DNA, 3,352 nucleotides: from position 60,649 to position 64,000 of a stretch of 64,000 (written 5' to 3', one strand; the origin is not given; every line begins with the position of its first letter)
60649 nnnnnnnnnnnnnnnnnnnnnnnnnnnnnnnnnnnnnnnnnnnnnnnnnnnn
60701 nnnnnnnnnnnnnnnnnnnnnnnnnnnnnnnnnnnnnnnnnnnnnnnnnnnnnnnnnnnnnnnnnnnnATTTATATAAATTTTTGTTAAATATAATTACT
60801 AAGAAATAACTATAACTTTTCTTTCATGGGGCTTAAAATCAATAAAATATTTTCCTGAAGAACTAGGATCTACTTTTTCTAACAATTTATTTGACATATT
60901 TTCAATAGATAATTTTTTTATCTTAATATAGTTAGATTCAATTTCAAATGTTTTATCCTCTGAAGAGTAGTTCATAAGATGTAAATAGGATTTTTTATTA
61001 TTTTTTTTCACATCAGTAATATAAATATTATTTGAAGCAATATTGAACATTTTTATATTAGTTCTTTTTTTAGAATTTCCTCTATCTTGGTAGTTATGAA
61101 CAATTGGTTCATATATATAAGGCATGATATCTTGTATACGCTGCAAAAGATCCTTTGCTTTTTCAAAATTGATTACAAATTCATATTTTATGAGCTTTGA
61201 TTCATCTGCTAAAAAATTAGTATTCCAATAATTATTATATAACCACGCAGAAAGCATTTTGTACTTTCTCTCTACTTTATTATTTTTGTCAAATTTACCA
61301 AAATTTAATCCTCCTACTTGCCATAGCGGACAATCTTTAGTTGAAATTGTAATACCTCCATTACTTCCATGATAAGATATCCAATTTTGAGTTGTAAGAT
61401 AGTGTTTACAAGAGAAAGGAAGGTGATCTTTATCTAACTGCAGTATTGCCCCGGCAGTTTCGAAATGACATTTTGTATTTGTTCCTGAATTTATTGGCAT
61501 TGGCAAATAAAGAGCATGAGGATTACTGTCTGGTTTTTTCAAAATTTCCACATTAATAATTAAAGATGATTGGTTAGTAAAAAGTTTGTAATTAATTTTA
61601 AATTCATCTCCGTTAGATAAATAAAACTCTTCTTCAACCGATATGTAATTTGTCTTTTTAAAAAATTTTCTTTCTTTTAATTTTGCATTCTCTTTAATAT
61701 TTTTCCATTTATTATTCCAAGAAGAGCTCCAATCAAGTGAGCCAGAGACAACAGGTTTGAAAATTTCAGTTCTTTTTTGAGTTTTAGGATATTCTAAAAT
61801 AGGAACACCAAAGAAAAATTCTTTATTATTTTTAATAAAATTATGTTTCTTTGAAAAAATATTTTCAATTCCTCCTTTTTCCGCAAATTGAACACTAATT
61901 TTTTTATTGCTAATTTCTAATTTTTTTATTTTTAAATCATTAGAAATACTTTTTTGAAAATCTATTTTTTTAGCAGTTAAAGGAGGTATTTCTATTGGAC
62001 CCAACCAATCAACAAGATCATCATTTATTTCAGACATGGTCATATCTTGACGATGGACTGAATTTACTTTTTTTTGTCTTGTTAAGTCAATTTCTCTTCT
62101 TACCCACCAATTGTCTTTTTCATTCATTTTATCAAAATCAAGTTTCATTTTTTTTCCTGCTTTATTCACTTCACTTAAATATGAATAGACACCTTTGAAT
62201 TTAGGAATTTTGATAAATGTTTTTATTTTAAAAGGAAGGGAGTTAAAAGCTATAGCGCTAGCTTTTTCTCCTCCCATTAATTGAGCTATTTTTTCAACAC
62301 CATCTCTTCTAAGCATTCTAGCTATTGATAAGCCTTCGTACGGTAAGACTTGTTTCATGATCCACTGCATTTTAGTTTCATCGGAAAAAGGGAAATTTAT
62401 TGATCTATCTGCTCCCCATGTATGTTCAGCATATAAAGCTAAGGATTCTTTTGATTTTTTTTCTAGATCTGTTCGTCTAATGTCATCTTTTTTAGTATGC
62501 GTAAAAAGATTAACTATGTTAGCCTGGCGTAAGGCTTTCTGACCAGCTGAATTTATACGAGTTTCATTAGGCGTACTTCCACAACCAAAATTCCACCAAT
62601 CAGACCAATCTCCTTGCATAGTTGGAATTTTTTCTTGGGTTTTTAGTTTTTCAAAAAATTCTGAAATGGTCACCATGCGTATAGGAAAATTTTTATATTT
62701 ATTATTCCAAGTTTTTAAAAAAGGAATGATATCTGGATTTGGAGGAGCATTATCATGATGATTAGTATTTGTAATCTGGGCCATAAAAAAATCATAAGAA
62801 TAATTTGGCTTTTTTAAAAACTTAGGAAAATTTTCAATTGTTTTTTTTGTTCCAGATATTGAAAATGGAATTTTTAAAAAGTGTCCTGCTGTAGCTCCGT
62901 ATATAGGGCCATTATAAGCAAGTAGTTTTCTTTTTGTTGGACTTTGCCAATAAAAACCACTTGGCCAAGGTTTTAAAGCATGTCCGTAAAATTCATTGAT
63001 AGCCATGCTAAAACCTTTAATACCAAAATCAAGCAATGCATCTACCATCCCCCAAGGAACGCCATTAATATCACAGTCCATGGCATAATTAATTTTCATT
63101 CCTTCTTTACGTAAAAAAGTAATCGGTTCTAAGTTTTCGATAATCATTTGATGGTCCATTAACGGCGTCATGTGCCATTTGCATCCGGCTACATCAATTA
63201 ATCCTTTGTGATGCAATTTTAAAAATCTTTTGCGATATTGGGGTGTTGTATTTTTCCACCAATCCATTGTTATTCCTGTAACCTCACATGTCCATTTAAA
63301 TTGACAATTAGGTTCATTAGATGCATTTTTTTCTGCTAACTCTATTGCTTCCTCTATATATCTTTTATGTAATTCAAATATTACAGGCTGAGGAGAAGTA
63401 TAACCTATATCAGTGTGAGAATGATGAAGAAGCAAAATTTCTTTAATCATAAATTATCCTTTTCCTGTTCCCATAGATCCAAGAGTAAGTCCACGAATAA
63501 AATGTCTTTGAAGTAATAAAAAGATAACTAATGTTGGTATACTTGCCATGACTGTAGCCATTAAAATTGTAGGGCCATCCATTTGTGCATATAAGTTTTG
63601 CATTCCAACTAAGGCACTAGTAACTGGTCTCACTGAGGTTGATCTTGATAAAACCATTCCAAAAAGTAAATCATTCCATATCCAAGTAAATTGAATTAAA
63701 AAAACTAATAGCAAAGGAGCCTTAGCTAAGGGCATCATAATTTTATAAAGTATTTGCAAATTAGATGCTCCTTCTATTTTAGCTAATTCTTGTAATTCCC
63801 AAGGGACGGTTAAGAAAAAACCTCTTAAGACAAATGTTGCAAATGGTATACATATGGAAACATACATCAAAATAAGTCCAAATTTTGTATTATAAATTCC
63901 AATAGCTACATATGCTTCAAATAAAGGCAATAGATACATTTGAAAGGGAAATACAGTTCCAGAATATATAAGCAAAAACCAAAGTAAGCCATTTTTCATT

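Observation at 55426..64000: Compact carbohydrate locus beside tRNA-Gln: predicted glycoside import, GH38-like hydrolysis, ROK kinase and PMI-like isomerase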

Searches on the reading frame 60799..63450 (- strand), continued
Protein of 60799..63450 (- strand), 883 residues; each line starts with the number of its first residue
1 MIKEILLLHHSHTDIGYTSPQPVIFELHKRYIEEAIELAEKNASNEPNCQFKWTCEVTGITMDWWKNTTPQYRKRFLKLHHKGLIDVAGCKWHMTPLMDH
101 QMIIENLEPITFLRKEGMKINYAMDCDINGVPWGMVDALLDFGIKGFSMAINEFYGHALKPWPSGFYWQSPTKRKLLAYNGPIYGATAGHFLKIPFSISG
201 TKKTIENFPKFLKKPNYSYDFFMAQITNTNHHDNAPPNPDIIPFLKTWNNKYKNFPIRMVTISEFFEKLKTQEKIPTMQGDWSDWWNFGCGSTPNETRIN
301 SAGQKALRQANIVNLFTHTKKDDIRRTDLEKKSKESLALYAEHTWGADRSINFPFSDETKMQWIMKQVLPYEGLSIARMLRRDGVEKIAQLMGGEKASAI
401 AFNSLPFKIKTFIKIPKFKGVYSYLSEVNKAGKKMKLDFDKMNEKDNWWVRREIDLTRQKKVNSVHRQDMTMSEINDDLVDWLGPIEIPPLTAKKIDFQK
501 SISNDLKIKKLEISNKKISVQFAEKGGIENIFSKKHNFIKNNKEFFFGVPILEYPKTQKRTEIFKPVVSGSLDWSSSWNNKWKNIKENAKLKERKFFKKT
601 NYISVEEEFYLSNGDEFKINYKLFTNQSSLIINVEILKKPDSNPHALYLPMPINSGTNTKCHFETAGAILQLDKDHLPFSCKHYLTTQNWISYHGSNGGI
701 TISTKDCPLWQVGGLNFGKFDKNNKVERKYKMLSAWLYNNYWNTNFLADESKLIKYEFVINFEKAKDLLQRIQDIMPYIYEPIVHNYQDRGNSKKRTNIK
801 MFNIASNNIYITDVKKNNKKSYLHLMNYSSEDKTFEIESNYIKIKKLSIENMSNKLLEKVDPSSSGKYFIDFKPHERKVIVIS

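Call 75: get_annotated_region(hit=H1, flank=9000)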
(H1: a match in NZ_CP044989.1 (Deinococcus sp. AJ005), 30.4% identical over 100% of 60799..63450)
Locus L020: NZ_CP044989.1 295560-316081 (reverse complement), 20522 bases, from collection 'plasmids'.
description: Deinococcus sp. AJ005 plasmid p380k, complete sequence
organism: Deinococcus sp. AJ005 (NCBI taxid 2652443)
taxonomy: Bacteria; Deinococcota; Deinococci; Deinococcales; Deinococcaceae; Deinococcus; Deinococcus sp. AJ005
host: -; source: single cell; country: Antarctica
typing (MOB-suite, as given by PLSDB): non-mobilizable
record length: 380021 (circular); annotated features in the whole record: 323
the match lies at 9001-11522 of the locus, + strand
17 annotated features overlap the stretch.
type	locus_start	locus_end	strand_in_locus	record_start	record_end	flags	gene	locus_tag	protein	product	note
CDS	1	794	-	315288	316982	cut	-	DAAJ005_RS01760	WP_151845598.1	alcohol dehydrogenase catalytic domain-containing protein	-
CDS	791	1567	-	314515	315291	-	-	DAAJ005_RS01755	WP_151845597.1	SDR family NAD(P)-dependent oxidoreductase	-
CDS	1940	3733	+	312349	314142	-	-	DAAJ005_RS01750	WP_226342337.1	class I mannose-6-phosphate isomerase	-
CDS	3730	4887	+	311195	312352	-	-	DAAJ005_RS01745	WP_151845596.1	AGE family epimerase/isomerase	-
CDS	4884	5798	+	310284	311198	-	-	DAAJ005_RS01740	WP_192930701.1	ROK family protein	-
CDS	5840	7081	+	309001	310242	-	-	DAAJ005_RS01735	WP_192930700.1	extracellular solute-binding protein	-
CDS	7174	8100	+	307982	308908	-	-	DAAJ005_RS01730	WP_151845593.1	sugar ABC transporter permease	-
CDS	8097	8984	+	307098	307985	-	-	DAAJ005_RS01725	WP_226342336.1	carbohydrate ABC transporter permease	GO:0008643 - carbohydrate transport [Evidence IEA]; GO:0055085 - transmembrane transport [Evidence IEA]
CDS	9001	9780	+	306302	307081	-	-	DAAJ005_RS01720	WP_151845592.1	hypothetical protein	-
CDS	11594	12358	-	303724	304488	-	-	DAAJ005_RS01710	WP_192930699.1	class I SAM-dependent methyltransferase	-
CDS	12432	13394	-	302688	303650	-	-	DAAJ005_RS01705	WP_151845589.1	MFS transporter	-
CDS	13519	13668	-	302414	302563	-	-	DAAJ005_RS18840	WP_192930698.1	hypothetical protein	-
CDS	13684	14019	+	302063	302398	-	-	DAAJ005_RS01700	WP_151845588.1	hypothetical protein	-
CDS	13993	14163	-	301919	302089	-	-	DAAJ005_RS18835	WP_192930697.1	hypothetical protein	-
CDS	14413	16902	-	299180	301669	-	-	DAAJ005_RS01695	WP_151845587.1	glycoside hydrolase family 3 C-terminal domain-containing protein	GO:0005975 - carbohydrate metabolic process [Evidence IEA]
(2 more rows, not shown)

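Call 76: get_annotated_region(hit=H3, flank=8000)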
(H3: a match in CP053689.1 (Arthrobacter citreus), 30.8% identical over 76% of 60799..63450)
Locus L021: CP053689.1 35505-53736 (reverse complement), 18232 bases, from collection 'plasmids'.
description: Arthrobacter citreus strain NEB 577 plasmid unnamed1, complete sequence
organism: Arthrobacter citreus (NCBI taxid 1670)
taxonomy: Bacteria; Actinomycetota; Actinomycetes; Micrococcales; Micrococcaceae; Arthrobacter; Arthrobacter citreus
host: -; source: pure culture,soil; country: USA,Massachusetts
typing (MOB-suite, as given by PLSDB): non-mobilizable
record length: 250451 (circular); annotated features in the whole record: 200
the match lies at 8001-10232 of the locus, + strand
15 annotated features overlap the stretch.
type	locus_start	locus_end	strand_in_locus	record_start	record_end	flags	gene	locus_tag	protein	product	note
CDS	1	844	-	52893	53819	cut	-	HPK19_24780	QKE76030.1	ROK family protein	-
CDS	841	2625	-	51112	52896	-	-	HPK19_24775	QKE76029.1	class I mannose-6-phosphate isomerase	-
CDS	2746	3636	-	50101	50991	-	-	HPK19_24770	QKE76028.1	helix-turn-helix transcriptional regulator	-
CDS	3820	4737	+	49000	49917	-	-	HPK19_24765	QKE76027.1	ROK family protein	-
CDS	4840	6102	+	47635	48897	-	-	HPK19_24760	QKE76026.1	sugar ABC transporter substrate-binding protein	-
CDS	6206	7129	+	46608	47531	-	-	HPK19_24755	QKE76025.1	sugar ABC transporter permease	-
CDS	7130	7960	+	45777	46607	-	-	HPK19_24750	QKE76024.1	carbohydrate ABC transporter permease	-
CDS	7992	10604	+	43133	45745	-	-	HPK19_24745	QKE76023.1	hypothetical protein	-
CDS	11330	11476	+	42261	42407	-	-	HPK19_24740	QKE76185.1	hypothetical protein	-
CDS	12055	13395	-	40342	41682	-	-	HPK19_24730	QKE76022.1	APC family permease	-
CDS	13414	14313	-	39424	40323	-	-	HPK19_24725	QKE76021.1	acetamidase/formamidase family protein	-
CDS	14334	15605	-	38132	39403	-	-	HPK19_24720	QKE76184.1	glutamine synthetase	-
CDS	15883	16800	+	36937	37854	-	-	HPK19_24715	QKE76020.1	sigma-54-dependent Fis family transcriptional regulator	-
CDS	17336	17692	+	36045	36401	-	-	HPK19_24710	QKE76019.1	hypothetical protein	-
CDS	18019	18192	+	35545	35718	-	-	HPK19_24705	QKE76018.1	hypothetical protein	-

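Call 80: get_annotated_region(hit=H2, flank=9000)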
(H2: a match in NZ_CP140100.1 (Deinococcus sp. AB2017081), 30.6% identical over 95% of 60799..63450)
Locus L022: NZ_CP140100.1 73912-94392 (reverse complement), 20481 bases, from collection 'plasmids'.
description: Deinococcus sp. AB2017081 plasmid unnamed2, complete sequence
organism: Deinococcus sp. AB2017081 (NCBI taxid 3093660)
taxonomy: Bacteria; Deinococcota; Deinococci; Deinococcales; Deinococcaceae; Deinococcus; Deinococcus sp. AB2017081
host: -; source: pure culture,soil near an iron factory; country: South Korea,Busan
typing (MOB-suite, as given by PLSDB): non-mobilizable
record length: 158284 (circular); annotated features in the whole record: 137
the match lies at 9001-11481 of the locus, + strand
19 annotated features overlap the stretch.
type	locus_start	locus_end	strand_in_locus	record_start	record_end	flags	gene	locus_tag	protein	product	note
CDS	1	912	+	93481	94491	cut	-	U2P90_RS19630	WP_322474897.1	aldo/keto reductase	-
CDS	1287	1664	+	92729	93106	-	-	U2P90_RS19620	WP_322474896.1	transposase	-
CDS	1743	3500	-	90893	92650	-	-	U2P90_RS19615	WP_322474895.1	class I mannose-6-phosphate isomerase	-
CDS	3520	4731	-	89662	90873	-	-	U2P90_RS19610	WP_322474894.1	ROK family transcriptional regulator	GO:0006355 - regulation of DNA-templated transcription [Evidence IEA]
CDS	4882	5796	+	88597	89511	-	-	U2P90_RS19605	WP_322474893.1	ROK family protein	-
CDS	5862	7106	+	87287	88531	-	-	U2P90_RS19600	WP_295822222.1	extracellular solute-binding protein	-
CDS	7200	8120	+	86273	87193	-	-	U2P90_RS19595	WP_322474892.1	sugar ABC transporter permease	-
CDS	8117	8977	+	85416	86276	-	-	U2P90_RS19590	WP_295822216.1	carbohydrate ABC transporter permease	GO:0008643 - carbohydrate transport [Evidence IEA]; GO:0055085 - transmembrane transport [Evidence IEA]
CDS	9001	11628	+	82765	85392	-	-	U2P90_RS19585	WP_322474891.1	hypothetical protein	-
CDS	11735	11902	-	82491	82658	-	-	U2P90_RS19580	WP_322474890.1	hypothetical protein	-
CDS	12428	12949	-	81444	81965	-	-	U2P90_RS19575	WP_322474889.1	hypothetical protein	-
CDS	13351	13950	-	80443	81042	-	-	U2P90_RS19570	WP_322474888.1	Ig-like domain-containing protein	-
CDS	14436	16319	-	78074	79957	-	-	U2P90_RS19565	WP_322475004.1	GAF domain-containing protein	-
CDS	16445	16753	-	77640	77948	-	-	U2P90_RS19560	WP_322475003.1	hypothetical protein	-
CDS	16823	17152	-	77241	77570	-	-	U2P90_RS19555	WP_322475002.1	hypothetical protein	-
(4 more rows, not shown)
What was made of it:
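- PMI and ROK are linked to the ABC and GH38-like genes in Deinococcus and Arthrobacter (calls 75, 76, 80).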

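Call 81: get_annotated_region(hit=H9, flank=9000)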
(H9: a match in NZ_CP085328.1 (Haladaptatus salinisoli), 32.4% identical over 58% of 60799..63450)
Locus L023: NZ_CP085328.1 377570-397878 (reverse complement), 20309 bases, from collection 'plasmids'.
description: Haladaptatus salinisoli strain PSR8 plasmid unnamed1, complete sequence
organism: Haladaptatus salinisoli (NCBI taxid 2884876)
taxonomy: Archaea; Euryarchaeota; Halobacteria; Halobacteriales; Haladaptataceae; Haladaptatus; Haladaptatus salinisoli
host: -; source: cell culture,saline soil; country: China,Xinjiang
typing (MOB-suite, as given by PLSDB): non-mobilizable
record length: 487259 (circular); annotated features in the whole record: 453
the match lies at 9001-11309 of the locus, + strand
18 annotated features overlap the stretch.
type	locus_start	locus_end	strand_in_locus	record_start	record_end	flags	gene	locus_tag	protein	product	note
CDS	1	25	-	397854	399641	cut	-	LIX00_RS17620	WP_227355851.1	glycoside hydrolase family 97 protein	-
CDS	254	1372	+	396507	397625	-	-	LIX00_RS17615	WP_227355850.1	Gfo/Idh/MocA family oxidoreductase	-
CDS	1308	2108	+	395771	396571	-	-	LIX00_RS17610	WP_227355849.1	sugar phosphate isomerase/epimerase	-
CDS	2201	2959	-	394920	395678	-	-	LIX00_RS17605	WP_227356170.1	ThuA domain-containing protein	-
CDS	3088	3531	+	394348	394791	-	-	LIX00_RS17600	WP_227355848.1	universal stress protein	-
CDS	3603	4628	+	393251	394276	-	-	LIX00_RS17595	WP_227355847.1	Gfo/Idh/MocA family oxidoreductase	-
CDS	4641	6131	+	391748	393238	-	-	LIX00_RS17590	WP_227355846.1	amidase family protein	-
CDS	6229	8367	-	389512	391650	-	-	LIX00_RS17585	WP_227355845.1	FAD-dependent oxidoreductase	-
CDS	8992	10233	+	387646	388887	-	-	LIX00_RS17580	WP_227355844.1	hypothetical protein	-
CDS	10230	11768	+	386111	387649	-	-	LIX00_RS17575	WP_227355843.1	hypothetical protein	-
CDS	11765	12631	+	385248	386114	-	-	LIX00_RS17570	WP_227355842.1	Nif3-like dinuclear metal center hexameric protein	-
CDS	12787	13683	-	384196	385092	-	-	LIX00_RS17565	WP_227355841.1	sugar phosphate isomerase/epimerase family protein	-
CDS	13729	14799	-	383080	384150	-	-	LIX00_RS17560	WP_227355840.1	zinc-binding dehydrogenase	-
CDS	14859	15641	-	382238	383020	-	-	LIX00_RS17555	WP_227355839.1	aldolase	-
CDS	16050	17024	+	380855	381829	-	-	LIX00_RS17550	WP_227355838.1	hypothetical protein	-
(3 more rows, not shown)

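Call 88: find_related_loci(query=window:60799-63450:-, collection=metagenome_contigs, flank=9000)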
Query window:60799-63450:- (883 aa) in metagenome_contigs; peptide patterns used: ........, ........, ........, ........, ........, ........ (x = any residue, [..] = any of these).
53 stretches matched a pattern; 20 encode a relative of the query (tblastn E <= 1e-3); 20 distinct loci.
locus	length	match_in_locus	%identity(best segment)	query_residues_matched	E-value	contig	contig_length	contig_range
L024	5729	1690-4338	94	1-883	0e+0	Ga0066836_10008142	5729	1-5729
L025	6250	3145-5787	74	1-882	0e+0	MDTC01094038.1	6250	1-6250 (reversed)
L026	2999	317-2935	66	1-876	0e+0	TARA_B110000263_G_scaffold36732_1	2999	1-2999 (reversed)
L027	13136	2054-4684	66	1-883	0e+0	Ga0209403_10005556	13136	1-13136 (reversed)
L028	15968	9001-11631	65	1-882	0e+0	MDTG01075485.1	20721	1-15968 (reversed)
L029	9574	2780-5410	64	1-882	0e+0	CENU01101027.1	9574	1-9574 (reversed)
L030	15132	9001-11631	63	1-882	0e+0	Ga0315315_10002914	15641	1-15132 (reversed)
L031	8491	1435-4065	64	1-882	0e+0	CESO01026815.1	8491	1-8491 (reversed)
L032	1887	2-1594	71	51-585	0e+0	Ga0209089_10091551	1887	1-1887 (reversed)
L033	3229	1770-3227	74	1-488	0e+0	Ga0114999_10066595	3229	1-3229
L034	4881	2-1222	88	477-883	0e+0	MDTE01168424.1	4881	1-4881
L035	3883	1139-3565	71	1-882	0e+0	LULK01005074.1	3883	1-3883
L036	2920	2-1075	97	526-883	0e+0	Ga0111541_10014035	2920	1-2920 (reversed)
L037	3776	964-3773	39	1-854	0e+0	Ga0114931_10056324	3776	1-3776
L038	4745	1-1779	59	285-882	0e+0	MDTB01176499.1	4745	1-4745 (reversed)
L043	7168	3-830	58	599-876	2e-103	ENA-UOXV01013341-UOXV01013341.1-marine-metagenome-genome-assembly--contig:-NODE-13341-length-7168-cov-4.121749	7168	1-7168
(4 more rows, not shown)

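Call 92: search_protein_families(library=pfam, proteins=[L027:8227-9426:+, L027:9494-10198:+, L027:10218-11012:+, L027:11009-12211:-, L043:4353-5246:-, L043:5321-5746:+, L043:5754-6494:-, L043:6494-7165:-], max_evalue=0.0001)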
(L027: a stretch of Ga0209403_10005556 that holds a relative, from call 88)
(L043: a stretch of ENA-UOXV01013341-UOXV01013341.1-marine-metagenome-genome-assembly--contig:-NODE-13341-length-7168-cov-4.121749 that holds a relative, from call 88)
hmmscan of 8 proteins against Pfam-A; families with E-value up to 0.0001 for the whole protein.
L027:8227-9426:+ (399 aa): 4 families
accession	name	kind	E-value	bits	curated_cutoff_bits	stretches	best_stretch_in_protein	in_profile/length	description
PF05958.17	tRNA_U5-meth_tr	-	4e-11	43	23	1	319-389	283-350/357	tRNA (Uracil-5-)-methyltransferase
PF01938.26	TRAM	-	9.9e-07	29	21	1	10-64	3-60/61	TRAM domain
PF01135.25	PCMT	-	1.4e-05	25.4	20.3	1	217-309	38-132/210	Protein-L-isoaspartate(D-aspartate) O-methyltransferase (PCMT)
PF00398.26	RrnaAD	-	9.9e-05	22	24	0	239-307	17-82/263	Ribosomal RNA adenine dimethylase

L027:9494-10198:+ (234 aa): 2 families
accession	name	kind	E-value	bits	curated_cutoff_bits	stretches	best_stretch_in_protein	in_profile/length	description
PF13561.12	adh_short_C2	-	2e-40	139.3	27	1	12-231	4-236/236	Enoyl-(Acyl carrier protein) reductase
PF00106.31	adh_short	-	2.3e-33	115.8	26.6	1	5-187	1-189/195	short chain dehydrogenase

L027:10218-11012:+ (264 aa): 1 family
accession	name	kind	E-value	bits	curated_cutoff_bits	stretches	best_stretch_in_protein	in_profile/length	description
PF02548.21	Pantoate_transf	-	7.3e-84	281.7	28.7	1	5-258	3-258/259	Ketopantoate hydroxymethyltransferase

L027:11009-12211:- (400 aa): 2 families
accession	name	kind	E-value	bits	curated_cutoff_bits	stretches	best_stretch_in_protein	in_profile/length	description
PF00916.26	Sulfate_transp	-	6.2e-83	279.1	23.2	1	11-360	1-371/380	Sulfate permease family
PF16983.11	MFS_MOT1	-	2.6e-05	24.9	30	1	242-345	5-110/111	Molybdate transporter of MFS superfamily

L043:4353-5246:- (297 aa): 1 family
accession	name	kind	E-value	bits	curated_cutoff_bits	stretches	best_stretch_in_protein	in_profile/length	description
PF00892.27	EamA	-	2e-13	51.2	28.2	2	162-292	4-134/135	EamA-like transporter family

L043:5321-5746:+ (141 aa): 2 families
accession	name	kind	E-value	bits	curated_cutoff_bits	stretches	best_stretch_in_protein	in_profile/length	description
PF00903.31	Glyoxalase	-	5.9e-17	62.6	20.6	1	4-119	3-121/121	Glyoxalase/Bleomycin resistance protein/Dioxygenase superfamily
PF13669.12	Glyoxalase_4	-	9.9e-07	29.5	27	1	5-104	2-101/109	Glyoxalase/Bleomycin resistance protein/Dioxygenase superfamily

L043:5754-6494:- (246 aa): 3 families
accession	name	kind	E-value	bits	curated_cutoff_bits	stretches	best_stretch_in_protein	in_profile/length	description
PF00005.33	ABC_tran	-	3.8e-32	112.2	25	1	19-172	1-137/137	ABC transporter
PF13304.12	AAA_21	-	2.7e-08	34.7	27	0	102-201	183-298/304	AAA domain, putative AbiEii toxin, Type IV TA system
PF02463.25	SMC_N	-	3e-08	33.8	40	1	31-207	26-203/220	RecF/RecN/SMC N terminal domain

L043:6494-7165:- (223 aa): 1 family
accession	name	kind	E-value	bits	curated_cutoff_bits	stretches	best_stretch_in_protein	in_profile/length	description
PF02653.21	BPD_transp_2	-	3.1e-30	105.7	26.8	1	4-205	66-268/269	Branched-chain amino acid transport system / permease component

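Call 93: search_protein_families(library=ncbifam, proteins=[L003:10473-11429:-], max_evalue=0.00001)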
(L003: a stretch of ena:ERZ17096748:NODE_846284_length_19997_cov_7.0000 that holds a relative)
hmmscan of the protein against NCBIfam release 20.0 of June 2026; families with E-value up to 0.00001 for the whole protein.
L003:10473-11429:- (318 aa): 0 families

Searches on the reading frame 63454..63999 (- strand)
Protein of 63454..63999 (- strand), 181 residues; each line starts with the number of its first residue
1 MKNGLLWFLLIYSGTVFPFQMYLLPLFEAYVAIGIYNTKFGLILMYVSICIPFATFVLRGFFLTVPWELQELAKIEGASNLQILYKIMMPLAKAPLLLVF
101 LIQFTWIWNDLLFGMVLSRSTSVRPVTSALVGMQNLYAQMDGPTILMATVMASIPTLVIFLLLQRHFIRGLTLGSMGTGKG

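Call 4: search_protein_families(library=pfam, proteins=[window:63454-63999:-], max_evalue=0.01)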
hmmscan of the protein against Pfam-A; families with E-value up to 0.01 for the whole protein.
window:63454-63999:- (181 aa): 1 family
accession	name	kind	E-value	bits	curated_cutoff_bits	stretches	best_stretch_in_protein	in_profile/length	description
PF00528.27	BPD_transp_1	-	1.1e-12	48.6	26.4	1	16-171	29-182/184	Binding-protein-dependent transport system inner membrane component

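Call 5: search_protein_families(library=ncbifam, proteins=[window:63454-63999:-], max_evalue=0.01)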
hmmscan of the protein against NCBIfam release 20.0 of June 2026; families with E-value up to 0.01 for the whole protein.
window:63454-63999:- (181 aa): 11 families
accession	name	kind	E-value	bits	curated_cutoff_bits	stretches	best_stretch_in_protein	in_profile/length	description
NF040932.1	ABC_arch_GlcU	equivalog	1.5e-26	93.7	340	1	8-175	102-269/272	glucose ABC transporter permease GlcU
NF008210.0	PRK10973.1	equivalog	1.4e-23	84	297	1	6-171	112-276/281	sn-glycerol-3-phosphate ABC transporter permease UgpE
NF008231.0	PRK10998.1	equivalog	7.9e-15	55.2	261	1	27-176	147-294/296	maltose ABC transporter permease MalG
TIGR01581.1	Mo_ABC_porter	hypoth_equivalog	1.3e-09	37.9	210.3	1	23-163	88-223/225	ABC transporter permease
NF007047.0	PRK09500.1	equivalog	1e-06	28.6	326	1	25-115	114-204/257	spermidine/putrescine ABC transporter permease PotC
NF040839.1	tungstate_WtpB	equivalog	2.6e-05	24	340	1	31-102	117-188/251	tungstate ABC transporter permease WtpB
TIGR02141.1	modB_ABC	equivalog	4.6e-05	23.1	182.6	1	29-118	70-157/208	molybdate ABC transporter permease subunit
TIGR02139.1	permease_CysT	equivalog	4.7e-05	23.1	246.1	1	29-134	122-227/265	sulfate ABC transporter permease subunit CysT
TIGR00969.1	3a0106s02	subfamily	0.00094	18.7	240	1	28-160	132-264/272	sulfate ABC transporter permease subunit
NF008232.0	PRK10999.1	equivalog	0.0011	17.7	392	1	42-133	378-469/520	maltose ABC transporter permease MalF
NF008049.0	PRK10782.1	subfamily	0.0043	16.8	212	1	37-158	84-200/217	methionine ABC transporter permease MetI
